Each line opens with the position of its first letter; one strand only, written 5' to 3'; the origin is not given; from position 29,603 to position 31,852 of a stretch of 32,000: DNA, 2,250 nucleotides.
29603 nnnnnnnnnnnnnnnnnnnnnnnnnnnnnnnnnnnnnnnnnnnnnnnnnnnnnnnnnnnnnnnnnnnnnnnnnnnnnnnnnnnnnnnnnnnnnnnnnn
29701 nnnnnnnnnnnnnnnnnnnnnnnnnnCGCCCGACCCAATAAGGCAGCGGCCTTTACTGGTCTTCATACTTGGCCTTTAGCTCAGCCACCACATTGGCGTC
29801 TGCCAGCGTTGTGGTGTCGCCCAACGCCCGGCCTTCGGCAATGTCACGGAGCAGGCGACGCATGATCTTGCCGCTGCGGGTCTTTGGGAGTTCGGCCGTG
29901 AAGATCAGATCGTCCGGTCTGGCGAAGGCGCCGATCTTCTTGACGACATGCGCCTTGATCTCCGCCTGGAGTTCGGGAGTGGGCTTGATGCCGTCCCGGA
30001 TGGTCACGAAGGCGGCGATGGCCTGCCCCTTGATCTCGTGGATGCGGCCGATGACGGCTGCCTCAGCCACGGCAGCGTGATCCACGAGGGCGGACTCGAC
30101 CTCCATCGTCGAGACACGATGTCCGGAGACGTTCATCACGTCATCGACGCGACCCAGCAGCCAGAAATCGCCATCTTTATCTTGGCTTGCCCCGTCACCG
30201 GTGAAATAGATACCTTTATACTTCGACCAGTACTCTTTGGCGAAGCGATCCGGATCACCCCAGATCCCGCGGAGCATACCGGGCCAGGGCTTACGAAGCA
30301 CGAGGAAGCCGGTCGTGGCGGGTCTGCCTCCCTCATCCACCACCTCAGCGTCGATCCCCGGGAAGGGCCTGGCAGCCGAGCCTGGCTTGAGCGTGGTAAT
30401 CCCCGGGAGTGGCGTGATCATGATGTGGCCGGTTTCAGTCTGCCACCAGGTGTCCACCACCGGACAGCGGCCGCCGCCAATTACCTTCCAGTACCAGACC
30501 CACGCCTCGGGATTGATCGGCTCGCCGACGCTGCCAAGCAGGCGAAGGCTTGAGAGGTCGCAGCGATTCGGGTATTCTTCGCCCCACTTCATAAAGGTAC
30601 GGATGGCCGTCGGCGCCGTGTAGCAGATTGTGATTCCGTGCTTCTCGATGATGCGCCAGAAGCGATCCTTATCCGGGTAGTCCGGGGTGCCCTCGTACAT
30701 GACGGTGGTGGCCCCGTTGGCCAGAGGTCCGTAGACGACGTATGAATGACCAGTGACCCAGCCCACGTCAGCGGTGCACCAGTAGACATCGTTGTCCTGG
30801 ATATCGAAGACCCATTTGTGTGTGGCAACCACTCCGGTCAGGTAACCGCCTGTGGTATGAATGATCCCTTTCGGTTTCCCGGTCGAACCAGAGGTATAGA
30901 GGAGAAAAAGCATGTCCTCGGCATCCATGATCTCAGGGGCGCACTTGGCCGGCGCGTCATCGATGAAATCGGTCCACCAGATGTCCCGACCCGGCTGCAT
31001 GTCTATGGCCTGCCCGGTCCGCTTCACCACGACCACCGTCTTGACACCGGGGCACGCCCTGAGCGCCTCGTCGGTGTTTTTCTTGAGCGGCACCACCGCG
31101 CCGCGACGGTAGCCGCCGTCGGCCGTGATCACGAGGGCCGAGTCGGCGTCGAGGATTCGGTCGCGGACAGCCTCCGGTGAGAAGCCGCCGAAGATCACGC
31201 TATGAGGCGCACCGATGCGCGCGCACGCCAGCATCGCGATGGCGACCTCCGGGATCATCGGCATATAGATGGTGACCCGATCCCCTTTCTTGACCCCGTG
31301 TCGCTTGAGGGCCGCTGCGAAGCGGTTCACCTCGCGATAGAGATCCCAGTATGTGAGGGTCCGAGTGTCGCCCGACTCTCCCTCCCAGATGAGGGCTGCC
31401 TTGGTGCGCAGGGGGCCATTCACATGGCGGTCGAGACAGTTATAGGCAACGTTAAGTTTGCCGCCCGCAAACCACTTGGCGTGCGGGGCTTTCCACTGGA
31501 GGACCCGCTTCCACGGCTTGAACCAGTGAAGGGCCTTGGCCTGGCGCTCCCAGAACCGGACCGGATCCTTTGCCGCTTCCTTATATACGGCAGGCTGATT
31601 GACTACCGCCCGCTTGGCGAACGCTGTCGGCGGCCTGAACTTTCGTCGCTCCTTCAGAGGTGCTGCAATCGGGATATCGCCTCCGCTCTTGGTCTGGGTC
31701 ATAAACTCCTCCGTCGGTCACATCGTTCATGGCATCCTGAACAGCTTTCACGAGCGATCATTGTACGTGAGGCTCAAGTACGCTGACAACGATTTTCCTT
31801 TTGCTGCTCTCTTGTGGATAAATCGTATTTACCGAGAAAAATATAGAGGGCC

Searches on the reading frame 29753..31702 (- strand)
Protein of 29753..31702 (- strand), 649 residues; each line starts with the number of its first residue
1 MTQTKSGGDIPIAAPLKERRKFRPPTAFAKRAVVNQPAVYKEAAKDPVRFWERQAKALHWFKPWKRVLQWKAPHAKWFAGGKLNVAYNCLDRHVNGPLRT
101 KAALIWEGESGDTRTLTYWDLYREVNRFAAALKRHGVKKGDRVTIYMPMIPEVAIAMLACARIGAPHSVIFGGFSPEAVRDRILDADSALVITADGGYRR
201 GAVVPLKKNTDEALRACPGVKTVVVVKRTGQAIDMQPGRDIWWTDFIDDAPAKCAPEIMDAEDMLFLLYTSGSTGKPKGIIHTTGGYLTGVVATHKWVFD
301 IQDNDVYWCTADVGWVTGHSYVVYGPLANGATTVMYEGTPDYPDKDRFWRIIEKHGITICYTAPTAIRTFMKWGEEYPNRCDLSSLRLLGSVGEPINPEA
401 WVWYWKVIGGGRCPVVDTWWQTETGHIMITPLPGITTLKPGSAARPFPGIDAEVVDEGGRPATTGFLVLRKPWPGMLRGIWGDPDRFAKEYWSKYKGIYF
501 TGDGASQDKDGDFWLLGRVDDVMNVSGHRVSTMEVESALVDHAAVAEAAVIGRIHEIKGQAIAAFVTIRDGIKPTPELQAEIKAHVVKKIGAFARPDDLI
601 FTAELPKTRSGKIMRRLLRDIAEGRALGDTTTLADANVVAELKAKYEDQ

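Call 51: search_protein_families(library=pfam, proteins=[window:29753-31702:-], max_evalue=0.001)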
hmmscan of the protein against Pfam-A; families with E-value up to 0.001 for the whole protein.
window:29753-31702:- (649 aa): 3 families
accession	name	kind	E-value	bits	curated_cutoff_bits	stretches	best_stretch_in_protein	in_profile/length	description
PF00501.34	AMP-binding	-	4.4e-87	292.8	29.9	1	100-481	10-384/384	AMP-binding enzyme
PF13193.12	AMP-binding_C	-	2.7e-26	92.7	24.5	1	534-612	1-76/76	AMP-binding enzyme C-terminal domain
PF16177.11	ACAS_N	-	8.1e-22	77.2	27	1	38-89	3-55/55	Acetyl-coenzyme A synthetase N-terminus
